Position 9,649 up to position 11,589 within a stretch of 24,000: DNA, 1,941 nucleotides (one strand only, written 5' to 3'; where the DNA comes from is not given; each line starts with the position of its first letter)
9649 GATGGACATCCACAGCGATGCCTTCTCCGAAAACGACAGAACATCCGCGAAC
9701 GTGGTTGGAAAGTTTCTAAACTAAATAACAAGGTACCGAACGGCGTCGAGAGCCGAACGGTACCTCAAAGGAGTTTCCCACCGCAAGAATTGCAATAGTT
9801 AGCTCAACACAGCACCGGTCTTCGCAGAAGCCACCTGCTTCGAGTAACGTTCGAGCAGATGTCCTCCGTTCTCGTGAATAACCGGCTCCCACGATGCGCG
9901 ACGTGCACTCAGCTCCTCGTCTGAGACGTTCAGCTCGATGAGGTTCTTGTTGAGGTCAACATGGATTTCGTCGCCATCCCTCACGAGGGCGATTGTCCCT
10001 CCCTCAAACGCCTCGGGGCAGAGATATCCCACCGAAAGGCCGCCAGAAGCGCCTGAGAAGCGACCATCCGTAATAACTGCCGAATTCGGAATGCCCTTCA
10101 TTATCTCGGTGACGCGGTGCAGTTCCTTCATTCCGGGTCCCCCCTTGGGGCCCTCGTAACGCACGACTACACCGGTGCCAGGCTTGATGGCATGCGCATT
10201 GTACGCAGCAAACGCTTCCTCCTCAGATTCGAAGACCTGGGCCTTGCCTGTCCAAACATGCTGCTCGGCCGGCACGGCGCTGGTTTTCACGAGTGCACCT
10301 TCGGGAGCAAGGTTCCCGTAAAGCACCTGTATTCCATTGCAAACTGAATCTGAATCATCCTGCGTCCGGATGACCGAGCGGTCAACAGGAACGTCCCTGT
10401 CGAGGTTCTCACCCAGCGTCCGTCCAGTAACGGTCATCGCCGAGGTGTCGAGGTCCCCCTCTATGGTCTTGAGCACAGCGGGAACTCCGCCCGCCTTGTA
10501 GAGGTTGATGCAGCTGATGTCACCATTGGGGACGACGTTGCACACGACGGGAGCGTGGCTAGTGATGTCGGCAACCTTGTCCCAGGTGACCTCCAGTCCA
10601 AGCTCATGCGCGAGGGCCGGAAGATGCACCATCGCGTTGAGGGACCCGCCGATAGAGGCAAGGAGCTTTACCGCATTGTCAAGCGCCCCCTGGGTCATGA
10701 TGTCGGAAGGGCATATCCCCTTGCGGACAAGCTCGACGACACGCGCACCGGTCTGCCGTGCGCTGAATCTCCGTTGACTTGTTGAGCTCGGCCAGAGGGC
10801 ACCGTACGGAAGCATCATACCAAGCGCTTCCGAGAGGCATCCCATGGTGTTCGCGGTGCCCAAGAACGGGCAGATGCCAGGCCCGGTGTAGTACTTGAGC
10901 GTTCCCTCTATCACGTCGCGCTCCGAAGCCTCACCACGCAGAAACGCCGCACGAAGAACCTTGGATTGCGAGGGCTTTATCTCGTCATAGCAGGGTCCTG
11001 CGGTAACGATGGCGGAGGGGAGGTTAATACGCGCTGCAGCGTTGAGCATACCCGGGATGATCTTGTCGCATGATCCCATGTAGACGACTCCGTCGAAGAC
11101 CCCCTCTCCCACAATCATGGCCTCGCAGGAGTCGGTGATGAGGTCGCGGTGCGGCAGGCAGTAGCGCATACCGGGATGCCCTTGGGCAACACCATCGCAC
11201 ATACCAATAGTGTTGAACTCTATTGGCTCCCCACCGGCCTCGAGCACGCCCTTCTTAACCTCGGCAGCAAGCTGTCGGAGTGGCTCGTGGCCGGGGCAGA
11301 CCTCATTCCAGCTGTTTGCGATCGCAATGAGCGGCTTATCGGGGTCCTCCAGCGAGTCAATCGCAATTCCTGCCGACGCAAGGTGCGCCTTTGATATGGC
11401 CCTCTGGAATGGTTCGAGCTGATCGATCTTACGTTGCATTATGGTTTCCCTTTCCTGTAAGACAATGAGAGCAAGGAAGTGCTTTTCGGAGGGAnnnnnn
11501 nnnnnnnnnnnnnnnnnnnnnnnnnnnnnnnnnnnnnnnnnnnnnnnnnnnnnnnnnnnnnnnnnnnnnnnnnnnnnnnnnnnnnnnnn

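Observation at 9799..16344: Kinase-less operon of PTS, phospho-lactonase, dehydratases and aldolase: candidate PTS-dependent aldonolactone or sugar-acid pathway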

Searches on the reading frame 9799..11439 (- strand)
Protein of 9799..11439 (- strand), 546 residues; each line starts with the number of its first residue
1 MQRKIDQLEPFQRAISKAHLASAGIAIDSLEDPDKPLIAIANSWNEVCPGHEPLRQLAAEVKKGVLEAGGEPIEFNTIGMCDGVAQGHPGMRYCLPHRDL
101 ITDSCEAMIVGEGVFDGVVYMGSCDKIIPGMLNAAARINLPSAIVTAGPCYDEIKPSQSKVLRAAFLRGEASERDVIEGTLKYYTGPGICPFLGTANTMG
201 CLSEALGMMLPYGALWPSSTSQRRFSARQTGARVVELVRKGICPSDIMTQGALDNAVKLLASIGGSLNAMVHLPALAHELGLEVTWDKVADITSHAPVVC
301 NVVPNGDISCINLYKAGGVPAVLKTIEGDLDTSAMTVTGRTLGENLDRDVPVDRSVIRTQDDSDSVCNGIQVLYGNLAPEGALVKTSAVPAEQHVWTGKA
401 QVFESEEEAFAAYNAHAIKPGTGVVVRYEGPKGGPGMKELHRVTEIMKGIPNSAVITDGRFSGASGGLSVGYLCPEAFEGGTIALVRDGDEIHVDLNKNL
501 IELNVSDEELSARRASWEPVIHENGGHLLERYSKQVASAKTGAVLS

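Call 3: search_protein_families(library=pfam, proteins=[window:9799-11439:-])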
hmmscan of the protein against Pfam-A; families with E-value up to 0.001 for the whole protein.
window:9799-11439:- (546 aa): 2 families
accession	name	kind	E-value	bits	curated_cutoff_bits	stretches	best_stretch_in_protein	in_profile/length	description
PF00920.27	ILVD_EDD_N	-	1.3e-102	343.7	27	1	35-345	1-316/316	Dihydroxy-acid/6-phosphogluconate dehydratase N-terminal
PF24877.1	ILV_EDD_C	-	5.5e-60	202.5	27.7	1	356-543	2-191/191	Dihydroxy-acid/6-phosphogluconate dehydratase C-terminal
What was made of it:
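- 9799..11439 (-): IlvD/Edd-family dehydratase. A lineage-specific alternative or second dehydratase. PF00920 and PF24877 match (call 3).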

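Call 4: search_protein_families(library=ncbifam, proteins=[window:9799-11439:-])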
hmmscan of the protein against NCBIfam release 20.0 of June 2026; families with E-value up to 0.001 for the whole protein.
window:9799-11439:- (546 aa): 8 families
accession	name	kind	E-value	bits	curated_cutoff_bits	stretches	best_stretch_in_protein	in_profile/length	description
NF002068.0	PRK00911.1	subfamily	5.8e-165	550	644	1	10-545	13-555/559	dihydroxy-acid dehydratase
TIGR00110.1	ilvD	equivalog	1.4e-157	525.6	618.15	1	31-545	14-541/543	dihydroxy-acid dehydratase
NF004784.0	PRK06131.1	subfamily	7.2e-120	401.1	539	1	16-545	26-560/576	dihydroxy-acid dehydratase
NF009103.0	PRK12448.1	equivalog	9.6e-111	370.9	710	2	31-348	30-363/616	dihydroxy-acid dehydratase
NF009560.0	PRK13017.1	subfamily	1.3e-108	363.8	684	1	20-545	32-575/595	dihydroxy-acid dehydratase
NF009559.0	PRK13016.1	equivalog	1.4e-100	337.2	882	1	33-543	41-559/578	L-arabinonate dehydratase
TIGR01196.1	edd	equivalog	1.3e-79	268.1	708.25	1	30-543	59-597/601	phosphogluconate dehydratase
TIGR03432.1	yjhG_yagF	hypoth_equivalog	3.6e-68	230.2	808.15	2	54-350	86-392/640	YjhG/YagF family D-xylonate dehydratase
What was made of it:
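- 9799..11439 (-): It is below the IlvD cut-offs (550 vs 644; 526 vs 618) and far below Edd (268 vs 708) (call 4).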

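Call 39: search_solved_structures(query=window:9799-11439:-, max_evalue=1e-30, show_alignments=0)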
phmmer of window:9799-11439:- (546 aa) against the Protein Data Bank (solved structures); distinct sequences matched with E-value up to 1e-30: 18.
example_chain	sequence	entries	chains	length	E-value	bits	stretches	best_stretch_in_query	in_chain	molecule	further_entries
6nte_A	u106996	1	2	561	1.3e-106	360.6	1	11-544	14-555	Dihydroxy-acid dehydratase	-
6ovt_A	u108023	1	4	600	1.7e-103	350.3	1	8-544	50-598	Dihydroxy-acid dehydratase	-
8ikz_A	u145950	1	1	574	1.5e-93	317.5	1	9-544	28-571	Dihydroxy-acid dehydratase, chloroplastic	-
5ym0_A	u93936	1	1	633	1.9e-93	317.2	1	9-544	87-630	Dihydroxy-acid dehydratase, chloroplastic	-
9l8r_A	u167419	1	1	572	2.3e-92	313.6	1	9-544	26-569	Dihydroxy-acid dehydratase, chloroplastic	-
5ze4_A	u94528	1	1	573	2.3e-92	313.6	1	9-544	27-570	Dihydroxy-acid dehydratase, chloroplastic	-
9jpi_A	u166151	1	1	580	2.4e-92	313.5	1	9-544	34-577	Dihydroxy-acid dehydratase, chloroplastic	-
8hs0_A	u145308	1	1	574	2.8e-92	313.3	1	9-544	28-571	Dihydroxy-acid dehydratase, chloroplastic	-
9jsq_A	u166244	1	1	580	2.9e-92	313.3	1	9-544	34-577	Dihydroxy-acid dehydratase, chloroplastic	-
8imu_A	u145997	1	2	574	8.5e-92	311.7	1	9-544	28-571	Dihydroxy-acid dehydratase, chloroplastic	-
9ix7_A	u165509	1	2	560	7.5e-90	305.3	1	9-544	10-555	dihydroxy-acid dehydratase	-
9evv_A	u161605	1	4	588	2.1e-80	274.1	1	34-544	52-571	L-arabinonate dehydratase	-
5j83_A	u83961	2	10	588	2.1e-80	274.1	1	34-544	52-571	Dihydroxyacid dehydratase/phosphogluconate dehydratase | Dihydroxy-acid dehydratase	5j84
5j85_A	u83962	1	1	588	5.6e-80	272.7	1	34-544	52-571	Dihydroxyacid dehydratase/phosphogluconate dehydratase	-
8ej0_A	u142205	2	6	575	4.5e-77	263.1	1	21-543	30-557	Dihydroxyacid dehydratase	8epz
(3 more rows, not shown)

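Call 63: find_homologous_proteins(query=window:9799-11439:-, max_evalue=1e-80)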
Query window:9799-11439:- (546 aa): 7573 proteins with E <= 1e-80 among 8000 candidates; the best 120 are listed.
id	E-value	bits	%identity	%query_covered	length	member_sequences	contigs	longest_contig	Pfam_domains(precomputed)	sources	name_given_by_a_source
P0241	0.0e+0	1238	100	100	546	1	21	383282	PF24877.2,PF00920.28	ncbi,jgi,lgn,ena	jgi:dihydroxy-acid dehydratase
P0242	0.0e+0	1238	100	100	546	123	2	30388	PF24877.2,PF00920.28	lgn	-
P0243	0.0e+0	1237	100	100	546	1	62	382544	PF24877.2,PF00920.28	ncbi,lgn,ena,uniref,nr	ncbi:dihydroxy-acid dehydratase [Olsenella sp. AF16-14LB]|uniref:dihydroxy-acid dehydratase n=1 Tax=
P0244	0.0e+0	1236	100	100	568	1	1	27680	PF24877.2,PF00920.28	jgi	jgi:dihydroxy-acid dehydratase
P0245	0.0e+0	1236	99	100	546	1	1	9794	PF24877.2,PF00920.28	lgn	-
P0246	0.0e+0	1236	100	100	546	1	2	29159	PF24877.2,PF00920.28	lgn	-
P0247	0.0e+0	1236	99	100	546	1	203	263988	PF24877.2,PF00920.28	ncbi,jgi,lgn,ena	jgi:dihydroxy-acid dehydratase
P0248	0.0e+0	1236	99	100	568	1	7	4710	PF24877.2,PF00920.28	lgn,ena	-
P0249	0.0e+0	1236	99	100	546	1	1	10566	PF24877.2,PF00920.28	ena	-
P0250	0.0e+0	1235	99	100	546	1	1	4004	PF24877.2,PF00920.28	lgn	-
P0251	0.0e+0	1235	99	100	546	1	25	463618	PF24877.2,PF00920.28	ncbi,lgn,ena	-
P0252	0.0e+0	1235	99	100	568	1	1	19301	PF24877.2,PF00920.28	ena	-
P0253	0.0e+0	1235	100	100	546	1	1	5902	PF24877.2,PF00920.28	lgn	-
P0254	0.0e+0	1235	99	100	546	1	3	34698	PF24877.2,PF00920.28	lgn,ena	-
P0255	0.0e+0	1235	99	100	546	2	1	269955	PF24877.2,PF00920.28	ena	-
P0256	0.0e+0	1235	99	100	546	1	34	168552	PF24877.2,PF00920.28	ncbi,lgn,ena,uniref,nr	ncbi:dihydroxy-acid dehydratase [Olsenella sp. AF21-51]|uniref:dihydroxy-acid dehydratase n=1 Tax=Ol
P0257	0.0e+0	1235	99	100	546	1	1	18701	PF24877.2,PF00920.28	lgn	-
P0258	0.0e+0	1235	99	100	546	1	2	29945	PF24877.2,PF00920.28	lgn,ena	-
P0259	0.0e+0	1235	99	100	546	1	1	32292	PF24877.2,PF00920.28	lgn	-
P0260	0.0e+0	1235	99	100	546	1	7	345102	PF24877.2,PF00920.28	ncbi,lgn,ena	-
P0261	0.0e+0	1235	99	100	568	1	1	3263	PF24877.2,PF00920.28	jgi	jgi:dihydroxy-acid dehydratase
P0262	0.0e+0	1235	100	100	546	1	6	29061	PF24877.2,PF00920.28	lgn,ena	-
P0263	0.0e+0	1234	99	100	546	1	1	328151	PF24877.2,PF00920.28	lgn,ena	-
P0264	0.0e+0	1234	99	100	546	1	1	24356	PF24877.2,PF00920.28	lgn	-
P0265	0.0e+0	1234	99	100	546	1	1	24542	PF24877.2,PF00920.28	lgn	-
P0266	0.0e+0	1234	99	100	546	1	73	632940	PF24877.2,PF00920.28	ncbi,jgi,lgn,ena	jgi:dihydroxy-acid dehydratase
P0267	0.0e+0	1234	99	100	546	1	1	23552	PF24877.2,PF00920.28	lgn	-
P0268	0.0e+0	1234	99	100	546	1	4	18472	PF24877.2,PF00920.28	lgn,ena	-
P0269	0.0e+0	1234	99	100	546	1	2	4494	PF24877.2,PF00920.28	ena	-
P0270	0.0e+0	1234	99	100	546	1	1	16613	PF24877.2,PF00920.28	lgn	-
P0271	0.0e+0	1234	99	100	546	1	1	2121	PF24877.2,PF00920.28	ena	-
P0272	0.0e+0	1234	99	100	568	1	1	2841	PF24877.2,PF00920.28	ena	-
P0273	0.0e+0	1234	99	100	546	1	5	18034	PF24877.2,PF00920.28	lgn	-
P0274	0.0e+0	1233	99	100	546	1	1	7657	PF24877.2,PF00920.28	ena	-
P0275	0.0e+0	1233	99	100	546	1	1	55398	PF24877.2,PF00920.28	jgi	jgi:dihydroxy-acid dehydratase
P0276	0.0e+0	1233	99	100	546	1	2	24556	PF24877.2,PF00920.28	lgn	-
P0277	0.0e+0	1233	99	100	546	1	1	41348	PF24877.2,PF00920.28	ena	-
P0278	0.0e+0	1233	99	100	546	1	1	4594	PF24877.2,PF00920.28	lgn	-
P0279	0.0e+0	1233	99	100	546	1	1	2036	PF24877.2,PF00920.28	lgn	-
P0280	0.0e+0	1233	99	100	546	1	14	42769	PF24877.2,PF00920.28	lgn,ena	-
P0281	0.0e+0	1233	99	100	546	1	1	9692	PF24877.2,PF00920.28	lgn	-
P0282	0.0e+0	1232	99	100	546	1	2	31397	PF24877.2,PF00920.28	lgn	-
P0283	0.0e+0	1232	99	100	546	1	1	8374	PF24877.2,PF00920.28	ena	-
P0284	0.0e+0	1232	99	100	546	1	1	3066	PF24877.2,PF00920.28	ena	-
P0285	0.0e+0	1232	99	100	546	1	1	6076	PF24877.2,PF00920.28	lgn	-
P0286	0.0e+0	1232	99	100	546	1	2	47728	PF24877.2,PF00920.28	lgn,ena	-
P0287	0.0e+0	1232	99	100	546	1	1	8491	PF24877.2,PF00920.28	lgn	-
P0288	0.0e+0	1232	99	100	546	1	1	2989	PF24877.2,PF00920.28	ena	-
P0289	0.0e+0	1232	99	100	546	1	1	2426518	PF24877.2,PF00920.28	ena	-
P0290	0.0e+0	1231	99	100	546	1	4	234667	PF24877.2,PF00920.28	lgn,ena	-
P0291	0.0e+0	1231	99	100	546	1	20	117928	PF24877.2,PF00920.28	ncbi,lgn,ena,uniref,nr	ncbi:dihydroxy-acid dehydratase [Olsenella sp. TM06-36]|uniref:dihydroxy-acid dehydratase n=1 Tax=un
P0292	0.0e+0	1231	99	100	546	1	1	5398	PF24877.2,PF00920.28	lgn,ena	-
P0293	0.0e+0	1231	99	100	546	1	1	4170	PF24877.2,PF00920.28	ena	-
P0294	0.0e+0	1230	99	100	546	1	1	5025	PF24877.2,PF00920.28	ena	-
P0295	0.0e+0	1230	99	100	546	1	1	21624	PF24877.2,PF00920.28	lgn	-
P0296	0.0e+0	1230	99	100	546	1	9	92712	PF24877.2,PF00920.28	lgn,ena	-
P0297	0.0e+0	1229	99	100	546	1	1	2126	PF24877.2,PF00920.28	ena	-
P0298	0.0e+0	1229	99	100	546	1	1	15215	PF24877.2,PF00920.28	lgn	-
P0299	0.0e+0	1229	99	100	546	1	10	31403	PF24877.2,PF00920.28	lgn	-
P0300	0.0e+0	1229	99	100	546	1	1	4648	PF24877.2,PF00920.28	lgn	-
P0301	0.0e+0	1229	99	100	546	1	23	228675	PF24877.2,PF00920.28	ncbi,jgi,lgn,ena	-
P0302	0.0e+0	1229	99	100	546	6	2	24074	PF24877.2,PF00920.28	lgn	-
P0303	0.0e+0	1229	99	100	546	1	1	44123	PF24877.2,PF00920.28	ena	-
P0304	0.0e+0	1229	99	100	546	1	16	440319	PF24877.2,PF00920.28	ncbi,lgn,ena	-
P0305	0.0e+0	1229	99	100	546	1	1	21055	PF24877.2,PF00920.28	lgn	-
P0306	0.0e+0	1229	99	100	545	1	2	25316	PF24877.2,PF00920.28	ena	-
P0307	0.0e+0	1229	99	100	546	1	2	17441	PF24877.2,PF00920.28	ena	-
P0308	0.0e+0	1227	99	100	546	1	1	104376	PF24877.2,PF00920.28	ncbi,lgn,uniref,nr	ncbi:dihydroxy-acid dehydratase [Olsenella sp. AM04-33]|uniref:dihydroxy-acid dehydratase n=1 Tax=Ol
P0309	0.0e+0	1227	99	100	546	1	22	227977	PF24877.2,PF00920.28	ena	-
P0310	0.0e+0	1226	99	100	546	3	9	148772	PF24877.2,PF00920.28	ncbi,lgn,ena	-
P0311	0.0e+0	1225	99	100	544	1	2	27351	PF24877.2,PF00920.28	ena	-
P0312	0.0e+0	1225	99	100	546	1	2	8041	PF24877.2,PF00920.28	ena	-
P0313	0.0e+0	1219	99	100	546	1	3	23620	PF24877.2,PF00920.28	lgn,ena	-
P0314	0.0e+0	1218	98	100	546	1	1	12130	PF24877.2,PF00920.28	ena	-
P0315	0.0e+0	1218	99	100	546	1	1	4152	PF24877.2,PF00920.28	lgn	-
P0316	0.0e+0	1215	98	100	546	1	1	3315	PF24877.2,PF00920.28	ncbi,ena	-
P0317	0.0e+0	1210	97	100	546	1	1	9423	PF24877.2,PF00920.28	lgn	-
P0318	0.0e+0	1199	97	100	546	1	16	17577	PF24877.2,PF00920.28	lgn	-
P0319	0.0e+0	1194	96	100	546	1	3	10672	PF24877.2,PF00920.28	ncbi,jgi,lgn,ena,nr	ncbi:MAG: dihydroxy-acid dehydratase [Olsenella sp.]|jgi:dihydroxy-acid dehydratase|nr:dihydroxy-aci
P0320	0.0e+0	1194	96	100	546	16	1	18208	PF24877.2,PF00920.28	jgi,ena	jgi:dihydroxy-acid dehydratase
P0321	0.0e+0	1183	95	100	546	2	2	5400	PF24877.2,PF00920.28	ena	-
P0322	0.0e+0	1178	94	100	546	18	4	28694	PF24877.2,PF00920.28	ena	-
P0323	0.0e+0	1177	94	100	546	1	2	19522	PF24877.2,PF00920.28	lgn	-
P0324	0.0e+0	1138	91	100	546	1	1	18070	PF24877.2,PF00920.28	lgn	-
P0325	0.0e+0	1137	91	100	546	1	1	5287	PF24877.2,PF00920.28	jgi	jgi:dihydroxy-acid dehydratase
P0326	0.0e+0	1135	91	100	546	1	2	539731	PF24877.2,PF00920.28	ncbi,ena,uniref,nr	ncbi:dihydroxy-acid dehydratase [Olsenella sp. Marseille-P4559]|uniref:dihydroxy-acid dehydratase n=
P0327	0.0e+0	1134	91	100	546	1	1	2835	PF24877.2,PF00920.28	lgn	-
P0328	0.0e+0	1134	90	100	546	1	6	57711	PF24877.2,PF00920.28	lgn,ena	-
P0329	0.0e+0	1133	90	100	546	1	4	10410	PF24877.2,PF00920.28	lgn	-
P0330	0.0e+0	1133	90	100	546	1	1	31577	PF24877.2,PF00920.28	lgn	-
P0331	0.0e+0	1133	90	100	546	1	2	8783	PF24877.2,PF00920.28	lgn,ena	-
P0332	0.0e+0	1132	90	100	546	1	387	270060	PF24877.2,PF00920.28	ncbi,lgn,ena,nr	ncbi:MAG: dihydroxy-acid dehydratase [Atopobiaceae bacterium]|nr:dihydroxy-acid dehydratase [Olsenel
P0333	0.0e+0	1131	90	100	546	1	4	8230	PF24877.2,PF00920.28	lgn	-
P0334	0.0e+0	1131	90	100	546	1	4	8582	PF24877.2,PF00920.28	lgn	-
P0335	0.0e+0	1131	90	100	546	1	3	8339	PF24877.2,PF00920.28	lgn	-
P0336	0.0e+0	1131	90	100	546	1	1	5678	PF24877.2,PF00920.28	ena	-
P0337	0.0e+0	1131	90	100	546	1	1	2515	PF24877.2,PF00920.28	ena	-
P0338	0.0e+0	1131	90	100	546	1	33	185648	PF24877.2,PF00920.28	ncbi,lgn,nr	ncbi:MAG: dihydroxy-acid dehydratase [Atopobiaceae bacterium]|nr:dihydroxy-acid dehydratase [Atopobi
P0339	0.0e+0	1131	90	100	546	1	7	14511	PF24877.2,PF00920.28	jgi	jgi:dihydroxy-acid dehydratase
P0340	0.0e+0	1131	90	100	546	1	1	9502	PF24877.2,PF00920.28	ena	-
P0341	0.0e+0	1130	90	100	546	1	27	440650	PF24877.2,PF00920.28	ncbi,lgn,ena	-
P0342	0.0e+0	1130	90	100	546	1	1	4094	PF24877.2,PF00920.28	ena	-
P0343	0.0e+0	1130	90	100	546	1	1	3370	PF24877.2,PF00920.28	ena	-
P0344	0.0e+0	1130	90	100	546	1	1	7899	PF24877.2,PF00920.28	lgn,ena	-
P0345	0.0e+0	1130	90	100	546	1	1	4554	PF24877.2,PF00920.28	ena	-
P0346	0.0e+0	1130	90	100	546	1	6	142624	PF24877.2,PF00920.28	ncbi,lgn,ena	-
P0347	0.0e+0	1130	90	100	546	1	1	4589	PF24877.2,PF00920.28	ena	-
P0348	0.0e+0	1130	90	100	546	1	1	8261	PF24877.2,PF00920.28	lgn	-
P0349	0.0e+0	1130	90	100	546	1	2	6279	PF24877.2,PF00920.28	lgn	-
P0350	0.0e+0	1130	90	100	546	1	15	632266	PF24877.2,PF00920.28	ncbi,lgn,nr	ncbi:MAG: dihydroxy-acid dehydratase [Atopobiaceae bacterium]|nr:dihydroxy-acid dehydratase [Atopobi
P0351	0.0e+0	1130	90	100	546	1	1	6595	PF24877.2,PF00920.28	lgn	-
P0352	0.0e+0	1129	90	100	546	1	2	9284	PF24877.2,PF00920.28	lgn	-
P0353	0.0e+0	1129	90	100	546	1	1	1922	PF24877.2,PF00920.28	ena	-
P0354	0.0e+0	1129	90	100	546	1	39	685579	PF24877.2,PF00920.28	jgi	jgi:dihydroxy-acid dehydratase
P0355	0.0e+0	1129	90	100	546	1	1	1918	PF24877.2,PF00920.28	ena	-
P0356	0.0e+0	1129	90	100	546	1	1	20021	PF24877.2,PF00920.28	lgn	-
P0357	0.0e+0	1129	90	100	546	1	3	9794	PF24877.2,PF00920.28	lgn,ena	-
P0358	0.0e+0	1128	90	100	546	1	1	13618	PF24877.2,PF00920.28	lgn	-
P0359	0.0e+0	1128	90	100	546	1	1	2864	PF24877.2,PF00920.28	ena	-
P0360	0.0e+0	1128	90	100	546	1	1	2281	PF24877.2,PF00920.28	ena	-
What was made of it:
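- Tried and rejected: IlvD-like homologue search: all 120 listed hits were at least 90% identical Atopobiaceae proteins, so it gave no distant contexts (call 63).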
